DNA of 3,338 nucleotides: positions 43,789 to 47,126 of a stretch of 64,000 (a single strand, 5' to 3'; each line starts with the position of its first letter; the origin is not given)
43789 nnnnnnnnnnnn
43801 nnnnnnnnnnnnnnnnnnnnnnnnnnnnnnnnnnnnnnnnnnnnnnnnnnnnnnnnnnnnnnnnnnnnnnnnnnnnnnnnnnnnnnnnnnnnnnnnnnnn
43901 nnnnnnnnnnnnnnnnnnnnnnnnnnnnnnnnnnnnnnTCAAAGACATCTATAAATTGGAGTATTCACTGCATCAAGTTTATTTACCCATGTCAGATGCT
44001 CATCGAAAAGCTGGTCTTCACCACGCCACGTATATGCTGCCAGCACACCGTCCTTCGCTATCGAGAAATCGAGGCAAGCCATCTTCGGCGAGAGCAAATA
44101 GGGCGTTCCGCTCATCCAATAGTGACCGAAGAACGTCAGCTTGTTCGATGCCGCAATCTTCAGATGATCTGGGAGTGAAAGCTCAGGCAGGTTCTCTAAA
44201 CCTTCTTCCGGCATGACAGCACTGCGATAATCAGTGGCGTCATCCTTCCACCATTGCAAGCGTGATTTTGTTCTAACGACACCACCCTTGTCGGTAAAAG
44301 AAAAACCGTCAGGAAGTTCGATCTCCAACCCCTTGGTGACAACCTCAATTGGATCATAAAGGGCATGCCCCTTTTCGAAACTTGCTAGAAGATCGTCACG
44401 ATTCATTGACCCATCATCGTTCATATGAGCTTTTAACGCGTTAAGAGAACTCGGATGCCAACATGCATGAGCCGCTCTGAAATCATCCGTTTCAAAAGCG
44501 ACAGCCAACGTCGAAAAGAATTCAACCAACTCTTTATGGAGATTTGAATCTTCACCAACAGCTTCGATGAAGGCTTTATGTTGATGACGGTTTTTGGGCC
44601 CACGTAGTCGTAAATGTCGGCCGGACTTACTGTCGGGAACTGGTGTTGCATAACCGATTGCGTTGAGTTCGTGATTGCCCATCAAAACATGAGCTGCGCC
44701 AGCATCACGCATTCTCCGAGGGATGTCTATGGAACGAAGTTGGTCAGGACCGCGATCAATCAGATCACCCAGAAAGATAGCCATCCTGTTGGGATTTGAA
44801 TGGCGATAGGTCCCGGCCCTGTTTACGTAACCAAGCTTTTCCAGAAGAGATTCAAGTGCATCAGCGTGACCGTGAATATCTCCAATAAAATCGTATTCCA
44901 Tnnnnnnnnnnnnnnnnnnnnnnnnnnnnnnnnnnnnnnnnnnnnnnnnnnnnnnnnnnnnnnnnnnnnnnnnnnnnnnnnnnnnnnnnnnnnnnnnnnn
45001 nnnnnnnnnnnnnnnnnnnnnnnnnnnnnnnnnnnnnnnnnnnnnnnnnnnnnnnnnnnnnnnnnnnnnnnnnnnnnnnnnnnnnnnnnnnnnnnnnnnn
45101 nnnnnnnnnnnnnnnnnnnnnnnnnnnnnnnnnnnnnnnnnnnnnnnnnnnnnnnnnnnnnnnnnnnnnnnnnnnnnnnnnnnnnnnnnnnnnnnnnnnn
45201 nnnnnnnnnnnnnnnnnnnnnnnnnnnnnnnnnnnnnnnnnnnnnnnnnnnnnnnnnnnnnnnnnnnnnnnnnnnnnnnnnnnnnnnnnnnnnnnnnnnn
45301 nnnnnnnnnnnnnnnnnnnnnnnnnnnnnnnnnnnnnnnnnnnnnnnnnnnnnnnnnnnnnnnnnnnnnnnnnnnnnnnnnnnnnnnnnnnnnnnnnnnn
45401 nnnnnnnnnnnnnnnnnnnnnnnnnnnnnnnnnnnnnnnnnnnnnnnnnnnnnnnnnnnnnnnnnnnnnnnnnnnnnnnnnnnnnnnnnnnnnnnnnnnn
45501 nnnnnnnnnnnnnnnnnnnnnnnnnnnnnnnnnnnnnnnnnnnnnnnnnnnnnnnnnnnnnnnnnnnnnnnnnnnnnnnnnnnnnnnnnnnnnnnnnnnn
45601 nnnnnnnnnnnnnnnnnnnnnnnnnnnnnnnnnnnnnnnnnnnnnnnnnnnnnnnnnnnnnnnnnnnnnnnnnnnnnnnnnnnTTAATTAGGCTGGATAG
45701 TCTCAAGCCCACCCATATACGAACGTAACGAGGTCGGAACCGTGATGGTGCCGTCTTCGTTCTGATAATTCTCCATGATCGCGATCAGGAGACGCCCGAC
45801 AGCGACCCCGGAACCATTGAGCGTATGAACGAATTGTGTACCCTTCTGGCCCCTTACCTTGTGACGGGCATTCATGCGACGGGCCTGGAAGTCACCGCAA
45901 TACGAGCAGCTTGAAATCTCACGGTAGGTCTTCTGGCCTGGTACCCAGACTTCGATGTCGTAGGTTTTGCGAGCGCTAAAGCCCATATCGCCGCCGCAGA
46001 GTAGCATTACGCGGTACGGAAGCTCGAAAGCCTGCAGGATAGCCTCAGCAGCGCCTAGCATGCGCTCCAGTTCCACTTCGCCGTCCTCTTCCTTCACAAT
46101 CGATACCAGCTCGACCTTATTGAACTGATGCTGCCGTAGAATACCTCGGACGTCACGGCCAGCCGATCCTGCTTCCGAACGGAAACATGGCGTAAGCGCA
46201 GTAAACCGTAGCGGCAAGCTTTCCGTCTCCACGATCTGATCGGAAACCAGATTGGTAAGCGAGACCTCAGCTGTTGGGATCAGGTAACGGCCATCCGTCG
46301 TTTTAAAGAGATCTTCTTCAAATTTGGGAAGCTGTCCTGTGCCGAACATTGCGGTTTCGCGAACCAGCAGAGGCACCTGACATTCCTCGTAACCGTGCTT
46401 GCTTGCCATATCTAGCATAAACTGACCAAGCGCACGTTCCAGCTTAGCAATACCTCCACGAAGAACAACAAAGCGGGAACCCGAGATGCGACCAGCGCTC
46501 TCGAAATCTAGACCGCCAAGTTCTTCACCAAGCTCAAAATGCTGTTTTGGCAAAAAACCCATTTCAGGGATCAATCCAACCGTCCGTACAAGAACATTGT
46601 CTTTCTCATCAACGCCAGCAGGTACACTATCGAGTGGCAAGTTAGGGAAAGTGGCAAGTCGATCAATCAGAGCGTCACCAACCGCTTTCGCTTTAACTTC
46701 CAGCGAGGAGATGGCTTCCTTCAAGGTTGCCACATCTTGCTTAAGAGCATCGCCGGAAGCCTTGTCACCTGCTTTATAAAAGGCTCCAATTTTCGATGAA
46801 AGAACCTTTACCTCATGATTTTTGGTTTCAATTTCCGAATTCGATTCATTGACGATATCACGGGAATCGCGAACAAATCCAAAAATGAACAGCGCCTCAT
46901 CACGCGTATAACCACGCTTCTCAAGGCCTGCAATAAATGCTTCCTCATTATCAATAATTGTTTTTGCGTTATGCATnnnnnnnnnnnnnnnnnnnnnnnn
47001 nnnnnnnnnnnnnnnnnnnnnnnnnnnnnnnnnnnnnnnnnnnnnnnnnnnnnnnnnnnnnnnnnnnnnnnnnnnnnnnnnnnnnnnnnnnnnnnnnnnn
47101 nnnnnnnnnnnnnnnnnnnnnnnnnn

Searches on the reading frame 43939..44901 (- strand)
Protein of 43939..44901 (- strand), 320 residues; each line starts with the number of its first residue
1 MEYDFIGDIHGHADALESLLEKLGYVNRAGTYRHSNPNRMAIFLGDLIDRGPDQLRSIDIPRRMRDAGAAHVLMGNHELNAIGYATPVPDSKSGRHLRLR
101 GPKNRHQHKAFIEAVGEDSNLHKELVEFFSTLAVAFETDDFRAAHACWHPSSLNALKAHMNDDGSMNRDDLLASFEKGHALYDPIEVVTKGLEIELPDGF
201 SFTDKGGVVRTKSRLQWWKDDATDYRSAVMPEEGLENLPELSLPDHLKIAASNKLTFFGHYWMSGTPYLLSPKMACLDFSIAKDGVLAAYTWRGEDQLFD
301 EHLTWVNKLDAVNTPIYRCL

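Call 6: search_protein_families(library=pfam, proteins=[window:43939-44901:-], max_evalue=0.1)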
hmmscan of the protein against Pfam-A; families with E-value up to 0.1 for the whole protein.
window:43939-44901:- (320 aa): 1 family
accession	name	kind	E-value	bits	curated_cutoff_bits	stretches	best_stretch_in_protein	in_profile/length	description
PF00149.33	Metallophos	-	2.8e-10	41.4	21.5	1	5-136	5-104/191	Calcineurin-like phosphoesterase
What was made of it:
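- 43939..44901 (-): Second PPP-family phosphatase (320 aa), a backbone gene downstream of SerRS. PF00149 2.8e-10 (call 6).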

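Call 7: search_protein_families(library=phrogs, proteins=[window:43939-44901:-], max_evalue=0.1)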
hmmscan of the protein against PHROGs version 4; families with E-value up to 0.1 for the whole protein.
window:43939-44901:- (320 aa): 4 families
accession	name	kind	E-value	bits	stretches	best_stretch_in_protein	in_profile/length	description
phrog_246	-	other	1.1e-16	61.9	1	5-152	180-314/417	NinI-like serine-threonine phosphatase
phrog_8238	-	DNA, RNA and nucleotide metabolism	2.2e-07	30.4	1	6-156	177-312/737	RNA ligase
phrog_20114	-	other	0.00031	22.1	1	5-78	7-70/131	phosphoesterase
phrog_28031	-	unknown function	0.0009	19.5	1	5-82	145-220/406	-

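Call 77: search_protein_families(library=padloc, proteins=[window:43939-44901:-], max_evalue=0.01)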
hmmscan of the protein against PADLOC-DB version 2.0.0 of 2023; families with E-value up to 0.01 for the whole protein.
window:43939-44901:- (320 aa): 0 families

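Call 78: search_protein_families(library=ncbifam, proteins=[window:43939-44901:-], max_evalue=0.01)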
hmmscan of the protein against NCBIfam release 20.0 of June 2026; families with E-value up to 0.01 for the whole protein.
window:43939-44901:- (320 aa): 5 families
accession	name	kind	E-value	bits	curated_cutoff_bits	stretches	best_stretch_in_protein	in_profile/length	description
TIGR04075.1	bacter_Pnkp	equivalog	9.8e-17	60.4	750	1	3-81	182-265/851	polynucleotide kinase-phosphatase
NF010148.0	PRK13625.1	equivalog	9.9e-14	51.5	340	1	1-77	1-76/245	bis(5'-nucleosyl)-tetraphosphatase PrpE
NF001204.0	PRK00166.1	equivalog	1.1e-10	41.3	176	1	5-93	5-82/276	symmetrical bis(5'-nucleosyl)-tetraphosphatase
TIGR00668.1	apaH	equivalog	0.00017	21.1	222.85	1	4-90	4-79/279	bis(5'-nucleosyl)-tetraphosphatase (symmetrical) ApaH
NF008516.0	PRK11439.1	equivalog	0.0025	17.9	326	1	6-82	22-85/218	protein-serine/threonine phosphatase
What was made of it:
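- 43939..44901 (-): NCBIfam Pnkp, PrpE and ApaH hits are sub-threshold (call 78).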

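Call 103: search_solved_structures(query=window:43939-44901:-, max_evalue=0.001)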
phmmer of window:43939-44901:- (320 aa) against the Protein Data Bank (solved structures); distinct sequences matched with E-value up to 0.001: 5.
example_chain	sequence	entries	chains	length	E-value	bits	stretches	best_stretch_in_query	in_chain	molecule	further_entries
4j6o_A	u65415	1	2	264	8.1e-11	45.2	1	3-81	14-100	Metallophosphoesterase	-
2zbm_A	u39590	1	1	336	0.00011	25.1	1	6-83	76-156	Protein-tyrosine-phosphatase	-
1v73_A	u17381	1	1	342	0.00011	25.1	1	6-83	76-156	psychrophilic phosphatase I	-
2z72_A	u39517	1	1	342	0.00011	25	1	6-83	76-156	Protein-tyrosine-phosphatase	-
5vjv_A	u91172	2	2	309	0.00059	22.7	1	6-98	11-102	Rhizobiales-like phosphatase 2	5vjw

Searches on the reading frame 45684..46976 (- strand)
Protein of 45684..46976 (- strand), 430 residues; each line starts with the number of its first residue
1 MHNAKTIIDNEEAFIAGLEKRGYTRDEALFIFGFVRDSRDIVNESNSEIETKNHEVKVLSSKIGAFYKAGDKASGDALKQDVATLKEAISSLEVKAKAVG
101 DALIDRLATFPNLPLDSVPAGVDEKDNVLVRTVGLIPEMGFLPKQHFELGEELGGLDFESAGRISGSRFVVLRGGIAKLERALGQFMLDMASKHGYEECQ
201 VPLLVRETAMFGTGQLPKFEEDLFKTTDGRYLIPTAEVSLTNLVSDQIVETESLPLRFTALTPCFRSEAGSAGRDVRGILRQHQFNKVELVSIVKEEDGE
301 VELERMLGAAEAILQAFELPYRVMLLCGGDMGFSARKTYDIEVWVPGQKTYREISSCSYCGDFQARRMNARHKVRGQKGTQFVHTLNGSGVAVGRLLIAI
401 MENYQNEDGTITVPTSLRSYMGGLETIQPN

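Call 6: search_protein_families(library=pfam, proteins=[window:45684-46976:-], max_evalue=0.1)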
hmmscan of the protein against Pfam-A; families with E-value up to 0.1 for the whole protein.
window:45684-46976:- (430 aa): 2 families
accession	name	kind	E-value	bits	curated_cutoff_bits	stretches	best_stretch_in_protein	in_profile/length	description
PF00587.30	tRNA-synt_2b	-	1.1e-39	136.8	29.3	1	228-404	9-179/179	tRNA synthetase class II core domain (G, H, P, S and T)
PF02403.27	Seryl_tRNA_N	-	2.5e-07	31.4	28.2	1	1-114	1-108/108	Seryl-tRNA synthetase N-terminal domain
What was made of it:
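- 45684..46976 (-): Seryl-tRNA synthetase, 46 nt downstream of p180 on the same strand. It is part of the conserved backbone that the block sits in. PF00587 and PF02403 (call 6).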

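Call 7: search_protein_families(library=phrogs, proteins=[window:45684-46976:-], max_evalue=0.1)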
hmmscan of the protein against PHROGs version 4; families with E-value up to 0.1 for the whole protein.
window:45684-46976:- (430 aa): 4 families
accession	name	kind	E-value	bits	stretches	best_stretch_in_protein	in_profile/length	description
phrog_16140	-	unknown function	7.2e-146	487.2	1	4-429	4-425/426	-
phrog_4806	-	DNA, RNA and nucleotide metabolism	1.9e-11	45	1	189-404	15-188/190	histidyl tRNA synthetase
phrog_18916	-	unknown function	4.2e-05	23.1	1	165-320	261-415/643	-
phrog_35619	-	unknown function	0.0043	16.5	1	231-376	114-256/593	-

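Call 12: search_dna_similar(query=window:45684-46976:-, collection=phages, mode=protein, max_evalue=0.00001, max_rows=15)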
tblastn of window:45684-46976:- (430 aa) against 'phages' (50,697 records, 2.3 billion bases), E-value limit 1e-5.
Records with a match: 112; places in all: 112; records where one place covers at least 80% of the query: 107.
Best place of each record, by identity: <60% 112.
By first word of the organism name: Ralstonia 86; Brevundimonas 7; Listeria 6; Enterococcus 3; Bacteriophage 3; Bacillus 3; Acinetobacter 2; Staphylococcus 2.
By host as written in the record: Ralstonia solanacearum 66; - 6; Ralstonia solanacearum Race 3, Biovar 1 6; Brevundimonas pondensis LVF1 6; Listeria monocytogenes 6; Enterococcus faecalis 2; Staphylococcus aureus 2; Bacillus megaterium str. ATCC 43725 2; and 16 more.
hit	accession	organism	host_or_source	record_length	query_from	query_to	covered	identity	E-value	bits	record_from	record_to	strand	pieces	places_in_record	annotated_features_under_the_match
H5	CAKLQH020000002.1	Acinetobacter phage MD-2021a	not known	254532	1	423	98%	50.8%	9e-121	392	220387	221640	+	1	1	serS: serine tRNA synthetase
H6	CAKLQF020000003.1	Acinetobacter phage MD-2021a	not known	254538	1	423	98%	50.8%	9e-121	392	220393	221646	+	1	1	serS: serine tRNA synthetase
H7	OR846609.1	Enterococcus phage Efs 1-1-1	Enterococcus faecalis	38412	1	428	100%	48.5%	2e-113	371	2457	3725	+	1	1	record has no annotation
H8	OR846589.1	Enterococcus phage Efs 1-1-1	Enterococcus faecalis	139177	1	427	99%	48.0%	7e-110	361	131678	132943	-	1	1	record has no annotation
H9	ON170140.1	Ralstonia phage YO084_4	Ralstonia solanacearum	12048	12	429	97%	48.2%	5e-116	379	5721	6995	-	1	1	record has no annotation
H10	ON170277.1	Ralstonia phage YO164_2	Ralstonia solanacearum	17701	12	429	97%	48.2%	5e-116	379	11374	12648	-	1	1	record has no annotation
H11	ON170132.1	Ralstonia phage YO079_2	Ralstonia solanacearum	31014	12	429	97%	48.2%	5e-116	379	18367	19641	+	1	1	record has no annotation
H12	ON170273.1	Ralstonia phage YO163_2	Ralstonia solanacearum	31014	12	429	97%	48.2%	5e-116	379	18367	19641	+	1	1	record has no annotation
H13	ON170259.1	Ralstonia phage YO154_2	Ralstonia solanacearum R355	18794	12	429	97%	48.2%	6e-116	378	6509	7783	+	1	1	record has no annotation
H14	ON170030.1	Ralstonia phage YO009_1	Ralstonia solanacearum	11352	12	429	97%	48.2%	6e-116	378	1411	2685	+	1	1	record has no annotation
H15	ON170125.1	Ralstonia phage YO072_2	Ralstonia solanacearum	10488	12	429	97%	47.9%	3e-116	379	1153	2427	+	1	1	record has no annotation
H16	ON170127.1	Ralstonia phage YO073_2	Ralstonia solanacearum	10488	12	429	97%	47.9%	3e-116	379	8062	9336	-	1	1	record has no annotation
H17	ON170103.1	Ralstonia phage YO053_2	Ralstonia solanacearum A6180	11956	12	429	97%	47.9%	3e-116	379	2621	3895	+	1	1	record has no annotation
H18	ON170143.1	Ralstonia phage YO085_2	Ralstonia solanacearum SMT 76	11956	12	429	97%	47.9%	3e-116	379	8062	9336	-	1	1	record has no annotation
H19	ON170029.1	Ralstonia phage YO008_2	Ralstonia solanacearum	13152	12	429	97%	47.9%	3e-116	379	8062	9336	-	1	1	record has no annotation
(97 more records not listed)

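Call 117: search_dna_similar(query=window:45687-46976:-, collection=plasmids, mode=protein, max_evalue=1e-30, max_rows=15)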
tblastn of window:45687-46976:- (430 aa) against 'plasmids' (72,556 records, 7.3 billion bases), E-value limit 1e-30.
Records with a match: 104; places in all: 109; records where one place covers at least 80% of the query: 97.
Best place of each record, by identity: <60% 104.
By first word of the organism name: Escherichia 13; Streptomyces 11; Clostridioides 10; Azospirillum 7; Acinetobacter 5; Sinorhizobium 4; Bacillus 4; Melissococcus 4; Ralstonia 3; Proteus 2; and 35 more.
By predicted mobility (MOB-suite, as given by PLSDB): non-mobilizable 93; mobilizable 9; conjugative 2.
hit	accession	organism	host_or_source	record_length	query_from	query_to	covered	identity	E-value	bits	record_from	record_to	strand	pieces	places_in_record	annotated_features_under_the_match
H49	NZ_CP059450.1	Azospirillum brasilense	Prokaryotes,soil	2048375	1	427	99%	57.3%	1e-142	456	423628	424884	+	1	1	none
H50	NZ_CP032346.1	Azospirillum brasilense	soil sample,Agricultural field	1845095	1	427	99%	57.3%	5e-142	455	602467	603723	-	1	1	record has no annotation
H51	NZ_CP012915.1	Azospirillum brasilense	Digitaria eriantha,microbe,root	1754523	1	427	99%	57.3%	6e-142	454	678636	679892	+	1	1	none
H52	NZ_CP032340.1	Azospirillum brasilense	soil sample,Agricultural field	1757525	1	427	99%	57.3%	6e-142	454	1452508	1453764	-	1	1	none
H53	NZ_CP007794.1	Azospirillum argentinense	Triticum aestivum L.,Root,wheat ...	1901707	1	427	99%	57.3%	3e-141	452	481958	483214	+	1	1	record has no annotation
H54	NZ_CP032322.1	Azospirillum argentinense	soil sample,Agricultural field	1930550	1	427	99%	57.3%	3e-141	452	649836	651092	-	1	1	record has no annotation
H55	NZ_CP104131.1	Sinorhizobium sp. K101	Phaseolus vulgaris,cell ...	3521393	1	428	100%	57.1%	5e-147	469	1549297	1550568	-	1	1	none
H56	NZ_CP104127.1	Sinorhizobium sp. M103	Phaseolus vulgaris,cell ...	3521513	1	428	100%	57.1%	5e-147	469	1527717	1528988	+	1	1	none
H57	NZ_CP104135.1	Sinorhizobium sp. C101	Phaseolus vulgaris,cell ...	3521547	1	428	100%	57.1%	5e-147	469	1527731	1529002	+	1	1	none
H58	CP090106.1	Sinorhizobium meliloti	Medicago,Cell culture,Plant nodule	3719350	1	428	100%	57.1%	1e-146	468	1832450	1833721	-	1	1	serS: serine--tRNA ligase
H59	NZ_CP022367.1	Azospirillum sp. TSH58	single cell,paddy soils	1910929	1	427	99%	57.1%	4e-141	452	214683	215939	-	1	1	record has no annotation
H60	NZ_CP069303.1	Shinella sp. PSBB067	monoisolate,Minnesota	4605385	1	428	100%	55.0%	2e-139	447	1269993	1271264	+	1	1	none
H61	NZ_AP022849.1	Bosea sp. ANAM02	Callyspongia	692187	1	428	100%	54.5%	4e-135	435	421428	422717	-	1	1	serS: serine--tRNA ligase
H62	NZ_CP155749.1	Sphingomonas parapaucimobilis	Chinese cabbage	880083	1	429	100%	54.0%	2e-139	447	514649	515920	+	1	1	serS: serine--tRNA ligase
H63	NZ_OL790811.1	Proteus mirabilis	-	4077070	6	430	99%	50.6%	3e-120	392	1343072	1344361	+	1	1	none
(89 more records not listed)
